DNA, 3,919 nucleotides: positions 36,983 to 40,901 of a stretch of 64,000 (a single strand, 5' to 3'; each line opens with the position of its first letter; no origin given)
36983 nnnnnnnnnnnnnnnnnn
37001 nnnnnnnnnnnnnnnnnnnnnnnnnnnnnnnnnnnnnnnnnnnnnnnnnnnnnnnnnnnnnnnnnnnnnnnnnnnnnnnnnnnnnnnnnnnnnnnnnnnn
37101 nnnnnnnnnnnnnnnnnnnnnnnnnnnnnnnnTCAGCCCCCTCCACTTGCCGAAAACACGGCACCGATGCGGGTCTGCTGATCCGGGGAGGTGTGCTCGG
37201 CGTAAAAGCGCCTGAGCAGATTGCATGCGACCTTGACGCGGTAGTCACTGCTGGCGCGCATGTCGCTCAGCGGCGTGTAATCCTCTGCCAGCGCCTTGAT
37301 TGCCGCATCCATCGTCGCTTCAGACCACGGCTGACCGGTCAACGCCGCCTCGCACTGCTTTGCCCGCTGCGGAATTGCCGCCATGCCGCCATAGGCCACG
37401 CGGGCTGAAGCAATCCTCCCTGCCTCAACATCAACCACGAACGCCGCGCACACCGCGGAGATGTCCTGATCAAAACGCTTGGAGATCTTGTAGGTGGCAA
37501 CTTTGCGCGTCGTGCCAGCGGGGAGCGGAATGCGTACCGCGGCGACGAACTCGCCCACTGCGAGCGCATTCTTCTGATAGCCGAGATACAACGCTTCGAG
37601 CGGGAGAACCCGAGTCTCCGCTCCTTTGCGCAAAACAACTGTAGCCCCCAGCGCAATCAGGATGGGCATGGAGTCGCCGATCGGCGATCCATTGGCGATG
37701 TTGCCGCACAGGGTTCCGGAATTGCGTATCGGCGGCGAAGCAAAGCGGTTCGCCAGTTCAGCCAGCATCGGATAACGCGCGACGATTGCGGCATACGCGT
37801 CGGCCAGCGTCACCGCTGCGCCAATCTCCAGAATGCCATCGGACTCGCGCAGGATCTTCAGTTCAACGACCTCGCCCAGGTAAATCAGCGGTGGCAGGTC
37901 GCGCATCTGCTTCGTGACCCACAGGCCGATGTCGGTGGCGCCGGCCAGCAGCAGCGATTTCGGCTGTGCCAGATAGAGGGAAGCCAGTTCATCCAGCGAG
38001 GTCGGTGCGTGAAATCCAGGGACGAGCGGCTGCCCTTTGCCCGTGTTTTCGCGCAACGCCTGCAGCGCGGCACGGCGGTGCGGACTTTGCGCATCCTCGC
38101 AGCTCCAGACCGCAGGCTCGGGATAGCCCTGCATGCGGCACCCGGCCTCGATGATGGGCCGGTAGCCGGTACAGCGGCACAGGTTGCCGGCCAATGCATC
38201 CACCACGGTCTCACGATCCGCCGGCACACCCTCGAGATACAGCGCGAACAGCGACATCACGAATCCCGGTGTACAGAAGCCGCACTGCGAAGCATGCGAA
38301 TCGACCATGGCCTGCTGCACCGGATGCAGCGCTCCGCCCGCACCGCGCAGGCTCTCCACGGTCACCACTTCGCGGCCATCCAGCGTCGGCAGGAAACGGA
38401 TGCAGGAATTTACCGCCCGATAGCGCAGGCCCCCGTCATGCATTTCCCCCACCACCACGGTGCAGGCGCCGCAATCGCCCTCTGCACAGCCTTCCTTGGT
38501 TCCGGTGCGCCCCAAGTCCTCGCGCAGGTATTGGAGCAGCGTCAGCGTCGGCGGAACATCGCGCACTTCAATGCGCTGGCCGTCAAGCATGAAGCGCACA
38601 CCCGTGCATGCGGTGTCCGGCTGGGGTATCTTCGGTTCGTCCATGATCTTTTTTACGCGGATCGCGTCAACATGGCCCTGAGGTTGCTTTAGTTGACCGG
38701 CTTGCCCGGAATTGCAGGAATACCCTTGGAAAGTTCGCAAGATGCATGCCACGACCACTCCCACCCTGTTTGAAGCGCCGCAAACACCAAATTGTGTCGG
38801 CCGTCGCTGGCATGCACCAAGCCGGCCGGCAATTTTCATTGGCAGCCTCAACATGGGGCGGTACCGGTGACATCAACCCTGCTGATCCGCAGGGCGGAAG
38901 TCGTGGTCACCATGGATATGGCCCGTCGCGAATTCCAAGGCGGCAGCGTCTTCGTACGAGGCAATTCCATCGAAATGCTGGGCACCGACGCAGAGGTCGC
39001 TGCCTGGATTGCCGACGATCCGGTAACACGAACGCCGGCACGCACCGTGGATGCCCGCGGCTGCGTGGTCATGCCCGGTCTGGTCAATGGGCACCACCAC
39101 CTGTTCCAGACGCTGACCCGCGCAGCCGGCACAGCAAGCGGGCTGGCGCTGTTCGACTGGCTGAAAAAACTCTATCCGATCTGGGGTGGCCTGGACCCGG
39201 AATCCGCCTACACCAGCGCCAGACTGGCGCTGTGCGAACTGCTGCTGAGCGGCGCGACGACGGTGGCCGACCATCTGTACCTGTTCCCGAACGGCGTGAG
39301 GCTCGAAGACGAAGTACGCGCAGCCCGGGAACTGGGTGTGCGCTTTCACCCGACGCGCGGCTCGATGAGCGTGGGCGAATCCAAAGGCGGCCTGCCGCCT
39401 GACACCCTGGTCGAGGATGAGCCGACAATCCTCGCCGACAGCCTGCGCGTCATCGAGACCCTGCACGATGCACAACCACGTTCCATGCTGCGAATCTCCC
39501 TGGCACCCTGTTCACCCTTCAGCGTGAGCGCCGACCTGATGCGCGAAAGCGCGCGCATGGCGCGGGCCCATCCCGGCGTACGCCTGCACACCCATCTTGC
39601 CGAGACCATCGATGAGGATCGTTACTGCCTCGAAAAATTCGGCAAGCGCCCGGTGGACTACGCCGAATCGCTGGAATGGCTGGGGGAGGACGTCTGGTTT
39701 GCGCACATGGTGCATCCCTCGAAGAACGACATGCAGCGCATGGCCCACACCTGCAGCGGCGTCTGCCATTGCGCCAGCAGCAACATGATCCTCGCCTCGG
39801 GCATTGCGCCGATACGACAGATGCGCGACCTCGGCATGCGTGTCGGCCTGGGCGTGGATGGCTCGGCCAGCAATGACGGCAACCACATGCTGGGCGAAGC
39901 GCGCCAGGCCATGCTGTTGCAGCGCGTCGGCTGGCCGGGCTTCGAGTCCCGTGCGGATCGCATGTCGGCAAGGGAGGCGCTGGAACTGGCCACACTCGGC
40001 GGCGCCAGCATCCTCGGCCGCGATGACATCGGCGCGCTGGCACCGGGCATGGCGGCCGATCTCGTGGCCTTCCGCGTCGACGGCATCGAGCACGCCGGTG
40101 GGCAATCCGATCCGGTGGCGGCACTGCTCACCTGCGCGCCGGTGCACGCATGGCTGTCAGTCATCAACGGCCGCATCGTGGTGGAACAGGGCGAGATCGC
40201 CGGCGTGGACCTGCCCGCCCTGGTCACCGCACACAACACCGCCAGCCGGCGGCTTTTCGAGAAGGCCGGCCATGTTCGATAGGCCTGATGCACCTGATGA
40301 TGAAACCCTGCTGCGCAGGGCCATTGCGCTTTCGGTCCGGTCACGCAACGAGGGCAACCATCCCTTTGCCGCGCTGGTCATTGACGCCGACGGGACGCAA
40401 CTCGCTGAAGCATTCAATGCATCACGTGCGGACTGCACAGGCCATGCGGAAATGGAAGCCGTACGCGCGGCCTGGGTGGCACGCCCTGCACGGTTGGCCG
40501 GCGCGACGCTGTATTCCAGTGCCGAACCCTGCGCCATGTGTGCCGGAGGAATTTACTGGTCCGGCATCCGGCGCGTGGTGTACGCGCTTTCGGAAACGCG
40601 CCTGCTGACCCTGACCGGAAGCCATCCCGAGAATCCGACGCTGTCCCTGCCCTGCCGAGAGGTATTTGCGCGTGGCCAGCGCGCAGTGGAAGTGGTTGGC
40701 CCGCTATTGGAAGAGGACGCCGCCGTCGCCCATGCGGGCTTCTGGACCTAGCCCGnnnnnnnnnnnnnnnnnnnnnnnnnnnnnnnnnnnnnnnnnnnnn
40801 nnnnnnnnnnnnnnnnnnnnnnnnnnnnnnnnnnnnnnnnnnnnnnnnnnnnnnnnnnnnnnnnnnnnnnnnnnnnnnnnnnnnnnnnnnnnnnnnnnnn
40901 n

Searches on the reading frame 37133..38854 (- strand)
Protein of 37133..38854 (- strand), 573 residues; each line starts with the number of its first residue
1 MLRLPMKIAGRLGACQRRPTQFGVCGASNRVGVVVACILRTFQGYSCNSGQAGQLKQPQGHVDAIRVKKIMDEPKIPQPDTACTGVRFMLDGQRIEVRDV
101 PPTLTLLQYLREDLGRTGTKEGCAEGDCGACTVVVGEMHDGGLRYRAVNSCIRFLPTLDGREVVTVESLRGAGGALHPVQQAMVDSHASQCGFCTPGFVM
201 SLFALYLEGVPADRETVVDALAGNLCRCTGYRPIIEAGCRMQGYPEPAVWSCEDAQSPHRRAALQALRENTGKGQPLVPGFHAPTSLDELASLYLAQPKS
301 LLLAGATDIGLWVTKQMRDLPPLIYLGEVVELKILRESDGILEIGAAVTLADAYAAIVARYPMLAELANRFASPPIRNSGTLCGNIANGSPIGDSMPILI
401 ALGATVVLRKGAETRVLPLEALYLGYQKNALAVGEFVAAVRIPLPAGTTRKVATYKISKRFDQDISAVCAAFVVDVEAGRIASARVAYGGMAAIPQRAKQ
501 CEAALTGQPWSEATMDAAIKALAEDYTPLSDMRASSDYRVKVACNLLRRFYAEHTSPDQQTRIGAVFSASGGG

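Call 3: search_protein_families(library=pfam, proteins=[window:37133-38854:-])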
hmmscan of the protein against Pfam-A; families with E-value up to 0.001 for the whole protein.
window:37133-38854:- (573 aa): 4 families
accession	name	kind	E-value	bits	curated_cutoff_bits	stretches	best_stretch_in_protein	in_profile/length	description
PF00941.27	FAD_binding_5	-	4.3e-46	157.3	27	1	281-444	5-169/170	FAD binding domain in molybdopterin dehydrogenase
PF03450.22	CO_deh_flav_C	-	2e-36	124.6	25.5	1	454-553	2-101/102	CO dehydrogenase flavoprotein C-terminal domain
PF01799.25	Fer2_2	-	1.6e-28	99.1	30.3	1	165-237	1-73/75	[2Fe-2S] binding domain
PF00111.32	Fer2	-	1.1e-07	32.2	21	1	89-138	2-52/77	2Fe-2S iron-sulfur cluster binding domain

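Call 4: search_protein_families(library=ncbifam, proteins=[window:37133-38854:-])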
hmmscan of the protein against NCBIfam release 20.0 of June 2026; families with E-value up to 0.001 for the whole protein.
window:37133-38854:- (573 aa): 17 families
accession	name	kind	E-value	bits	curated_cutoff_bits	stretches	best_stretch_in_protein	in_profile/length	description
TIGR02963.1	xanthine_xdhA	equivalog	1.4e-193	643.8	467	1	86-553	1-467/468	xanthine dehydrogenase small subunit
TIGR02969.1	mam_aldehyde_ox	subfamily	1e-49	169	1912.3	2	87-238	4-157/1330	aldehyde oxidase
NF043083.1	XdhB_XDHase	equivalog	2.7e-44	151.4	310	1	281-553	7-282/289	xanthine dehydrogenase subunit XdhB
NF043084.2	XdhC_XDHase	equivalog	1.1e-38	132.2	217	1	86-237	3-145/151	xanthine dehydrogenase subunit XdhC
NF007427.0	PRK09971.1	equivalog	8.1e-38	130.3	287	1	281-553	7-282/292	xanthine dehydrogenase FAD-binding subunit XdhB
NF041020.1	glyceraldDH_gamma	equivalog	1.3e-35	122.4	290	1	86-237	13-154/164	glyceraldehyde dehydrogenase subunit gamma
TIGR03198.1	pucE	equivalog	4.7e-33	113.8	254.3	1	86-241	4-148/151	xanthine dehydrogenase subunit E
TIGR03193.1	4hydroxCoAred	equivalog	2.2e-32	112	257.8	1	98-237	13-143/148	4-hydroxybenzoyl-CoA reductase subunit gamma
NF041019.1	glyceraldDH_beta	equivalog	3.1e-32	111.9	350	1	281-549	8-275/280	glyceraldehyde dehydrogenase subunit beta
NF045668.1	pterin_aldehy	equivalog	9.6e-30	103.4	1100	1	103-237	19-147/905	molybdopterin-dependent aldehyde oxidoreductase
NF007387.0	PRK09908.1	equivalog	2.3e-29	101.9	212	1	92-237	15-151/159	xanthine dehydrogenase iron sulfur-binding subunit XdhC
TIGR03311.1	Se_dep_XDH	equivalog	2.4e-28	98.7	830.45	1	88-237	3-139/848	selenium-dependent xanthine dehydrogenase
TIGR03199.1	pucC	equivalog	5.3e-28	98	306.05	1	284-546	1-261/264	xanthine dehydrogenase subunit C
TIGR03195.1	4hydrxCoA_B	equivalog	2.6e-25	89.2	404.55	2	393-551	159-316/321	4-hydroxybenzoyl-CoA reductase subunit beta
NF008514.0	PRK11433.1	equivalog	3.7e-25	88.7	322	1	72-237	39-209/218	aldehyde dehydrogenase iron-sulfur subunit PaoA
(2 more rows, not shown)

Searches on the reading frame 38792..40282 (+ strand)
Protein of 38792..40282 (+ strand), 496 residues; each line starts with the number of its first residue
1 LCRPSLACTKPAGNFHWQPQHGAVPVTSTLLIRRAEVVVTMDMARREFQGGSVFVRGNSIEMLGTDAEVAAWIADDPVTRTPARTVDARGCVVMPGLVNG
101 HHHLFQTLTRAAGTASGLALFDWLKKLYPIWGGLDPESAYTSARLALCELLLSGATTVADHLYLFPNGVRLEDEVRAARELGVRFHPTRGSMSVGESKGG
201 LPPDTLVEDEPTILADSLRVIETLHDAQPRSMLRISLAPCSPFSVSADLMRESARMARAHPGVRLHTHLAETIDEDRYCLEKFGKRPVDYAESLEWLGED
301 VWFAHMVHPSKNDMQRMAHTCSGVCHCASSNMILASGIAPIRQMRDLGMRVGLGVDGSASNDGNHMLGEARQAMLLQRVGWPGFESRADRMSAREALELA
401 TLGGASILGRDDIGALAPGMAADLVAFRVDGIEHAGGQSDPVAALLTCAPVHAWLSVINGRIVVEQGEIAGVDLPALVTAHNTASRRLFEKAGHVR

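Call 22: search_protein_families(library=pfam, proteins=[window:38792-40282:+], max_evalue=0.00001)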
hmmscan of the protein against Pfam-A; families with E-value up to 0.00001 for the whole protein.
window:38792-40282:+ (496 aa): 2 families
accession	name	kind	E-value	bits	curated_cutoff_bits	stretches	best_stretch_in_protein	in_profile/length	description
PF01979.26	Amidohydro_1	-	2.7e-55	188.4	25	1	92-428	1-319/345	Amidohydrolase family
PF07969.17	Amidohydro_3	-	3.9e-15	56.7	29.7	1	335-464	353-472/472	Amidohydrolase family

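Call 24: search_protein_families(library=ncbifam, proteins=[window:38792-40282:+], max_evalue=1e-10)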
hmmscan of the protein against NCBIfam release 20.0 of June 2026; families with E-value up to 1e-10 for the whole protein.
window:38792-40282:+ (496 aa): 24 families
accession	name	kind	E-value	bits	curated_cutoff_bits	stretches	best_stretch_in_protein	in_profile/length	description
NF006055.0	PRK08203.1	equivalog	5.4e-191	635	532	1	28-492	4-454/455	8-oxoguanine deaminase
NF009059.0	PRK12393.1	equivalog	1.1e-108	364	543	1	28-491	5-458/460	amidohydrolase family protein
NF005557.0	PRK07228.1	equivalog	8.8e-78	262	522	1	30-493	3-442/445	5'-deoxyadenosine deaminase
NF006549.0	PRK09045.1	equivalog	9e-62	209.1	540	1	34-487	13-438/444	TRZ/ATZ family hydrolase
NF004701.0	PRK06038.1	equivalog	3.8e-58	197.2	609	1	30-491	6-429/432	N-ethylammeline chlorohydrolase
NF005211.0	PRK06687.1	equivalog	1.6e-50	172.2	703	1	38-474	9-419/419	TRZ/ATZ family protein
NF006681.0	PRK09229.1-2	equivalog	8.4e-49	166.5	362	1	79-475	38-437/451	formimidoylglutamate deiminase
NF006252.0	PRK08393.1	equivalog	7.4e-48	163.6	617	1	80-475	39-410/424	N-ethylammeline chlorohydrolase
NF006056.0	PRK08204.1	subfamily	6.1e-47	160.4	391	1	29-493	4-445/449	hypothetical protein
NF012037.0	PRK15493.1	equivalog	1.2e-43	149.5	779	1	84-474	48-419/435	bifunctional S-methyl-5'-thioadenosine deaminase/S-adenosylhomocysteine deaminase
NF006679.0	PRK09228.1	subfamily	3.9e-41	141.2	351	1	40-429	21-387/433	guanine deaminase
NF004801.0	PRK06151.1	subfamily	1.2e-40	139.8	416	1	82-482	45-456/491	chlorohydrolase family protein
TIGR02967.1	guan_deamin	equivalog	3.1e-40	138.4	375.4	1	53-427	9-360/401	guanine deaminase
TIGR02022.1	hutF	equivalog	6.6e-35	120.7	413.05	1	82-468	37-435/455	formimidoylglutamate deiminase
NF005540.0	PRK07203.1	equivalog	1.1e-33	116.6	444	1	31-491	3-441/444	putative aminohydrolase SsnA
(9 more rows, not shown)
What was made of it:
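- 38867..40282 (+): 8-oxoguanine deaminase homologue, divergent from xdhA. NF006055 equivalog, 635 bits against a cut-off of 532 (call 24).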

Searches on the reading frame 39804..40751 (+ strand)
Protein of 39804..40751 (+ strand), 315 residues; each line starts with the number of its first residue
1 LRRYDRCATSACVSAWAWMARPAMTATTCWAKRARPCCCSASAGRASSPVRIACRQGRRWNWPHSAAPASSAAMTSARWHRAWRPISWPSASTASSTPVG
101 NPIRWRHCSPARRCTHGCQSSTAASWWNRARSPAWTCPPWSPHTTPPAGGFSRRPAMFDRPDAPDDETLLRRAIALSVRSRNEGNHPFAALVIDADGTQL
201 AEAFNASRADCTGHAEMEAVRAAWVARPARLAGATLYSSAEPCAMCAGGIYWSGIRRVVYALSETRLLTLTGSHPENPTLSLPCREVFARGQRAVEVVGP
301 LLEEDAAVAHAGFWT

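Call 22: search_protein_families(library=pfam, proteins=[window:39804-40751:+], max_evalue=0.00001)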
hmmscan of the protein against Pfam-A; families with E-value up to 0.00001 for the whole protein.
window:39804-40751:+ (315 aa): 3 families
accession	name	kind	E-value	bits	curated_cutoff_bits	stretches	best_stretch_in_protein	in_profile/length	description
PF00383.29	dCMP_cyt_deam_1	-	9.1e-21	74.1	25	1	165-261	3-101/102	Cytidine and deoxycytidylate deaminase zinc-binding region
PF14437.12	MafB19-deam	-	6.4e-12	46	27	1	166-264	3-103/142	MafB19-like deaminase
PF14439.12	Bd3614-deam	-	2.1e-08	34.6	38.5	1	186-261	8-89/113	Bd3614-like deaminase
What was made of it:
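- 40272..40751 (+): CDA-fold purine-base deaminase (Msd-like or Bacillus GuaD-like). Overlaps the 8-oxoguanine deaminase stop. Pfam dCMP_cyt_deam_1 (call 22).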

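Call 24: search_protein_families(library=ncbifam, proteins=[window:39804-40751:+], max_evalue=1e-10)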
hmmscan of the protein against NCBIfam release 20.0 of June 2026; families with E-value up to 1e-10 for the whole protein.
window:39804-40751:+ (315 aa): 1 family
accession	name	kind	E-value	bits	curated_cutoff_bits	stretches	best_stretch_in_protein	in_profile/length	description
NF008113.2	PRK10860.1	equivalog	5e-16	59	150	1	165-265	6-108/165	tRNA adenosine(34) deaminase TadA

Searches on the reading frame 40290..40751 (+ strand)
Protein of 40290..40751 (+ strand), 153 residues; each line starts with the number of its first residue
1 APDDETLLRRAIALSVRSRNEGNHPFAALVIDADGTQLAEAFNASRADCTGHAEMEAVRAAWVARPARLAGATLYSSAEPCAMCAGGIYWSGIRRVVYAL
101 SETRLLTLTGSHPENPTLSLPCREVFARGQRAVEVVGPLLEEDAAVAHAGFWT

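Call 54: search_solved_structures(query=window:40290-40751:+, max_evalue=1e-8)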
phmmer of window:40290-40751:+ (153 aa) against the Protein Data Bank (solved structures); distinct sequences matched with E-value up to 1e-8: 17.
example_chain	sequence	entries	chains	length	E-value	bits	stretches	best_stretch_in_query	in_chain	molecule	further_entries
8wlw_A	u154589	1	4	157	5.6e-17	65.3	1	5-125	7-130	CMP/dCMP deaminase, zinc-binding protein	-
5xko_A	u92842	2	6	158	1.3e-16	64.2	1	5-125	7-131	Cytidine/deoxycytidylate deaminase, zinc-binding region | CMP/dCMP deaminase, zinc-binding protein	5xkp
5xkq_A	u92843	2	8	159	1.3e-16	64.2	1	5-125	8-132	CMP/dCMP deaminase, zinc-binding protein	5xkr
8wlv_A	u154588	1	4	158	1.7e-16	63.8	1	5-125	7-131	CMP/dCMP deaminase, zinc-binding protein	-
8wlx_A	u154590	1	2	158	2.7e-16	63.1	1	5-117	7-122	CMP/dCMP deaminase, zinc-binding protein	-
1wkq_A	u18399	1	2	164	8.1e-15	58.3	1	3-103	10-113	Guanine deaminase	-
1tiy_A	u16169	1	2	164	1.2e-14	57.8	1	4-103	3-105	Guanine deaminase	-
8e2r_A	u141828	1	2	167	8.1e-13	51.8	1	5-103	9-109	tRNA-specific adenosine deaminase 1.14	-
8e2s_A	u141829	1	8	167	1.9e-12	50.7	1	5-103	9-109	tRNA-specific adenosine deaminase 1.19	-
8e2q_A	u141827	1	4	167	3.1e-12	49.9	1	5-103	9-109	tRNA-specific adenosine deaminase 1.17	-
8e2p_A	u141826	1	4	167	3.2e-12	49.9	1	5-103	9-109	tRNA-specific adenosine deaminase 8.20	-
6vpc_E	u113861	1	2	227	3.3e-11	46.6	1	6-103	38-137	t-RNA adenine deaminase A v8e (TadA-8e)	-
1z3a_A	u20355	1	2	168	3.6e-11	46.5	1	6-103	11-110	tRNA-specific adenosine deaminase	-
2a8n_A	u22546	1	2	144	8.7e-11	45.3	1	14-102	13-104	cytidine and deoxycytidylate deaminase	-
7cph_A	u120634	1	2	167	1.1e-10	44.9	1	3-101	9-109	tRNA-specific adenosine deaminase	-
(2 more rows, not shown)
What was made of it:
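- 40272..40751 (+): PDB 8wlw/5xko at E about 1e-16 and 1wkq at 8e-15 (call 54).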
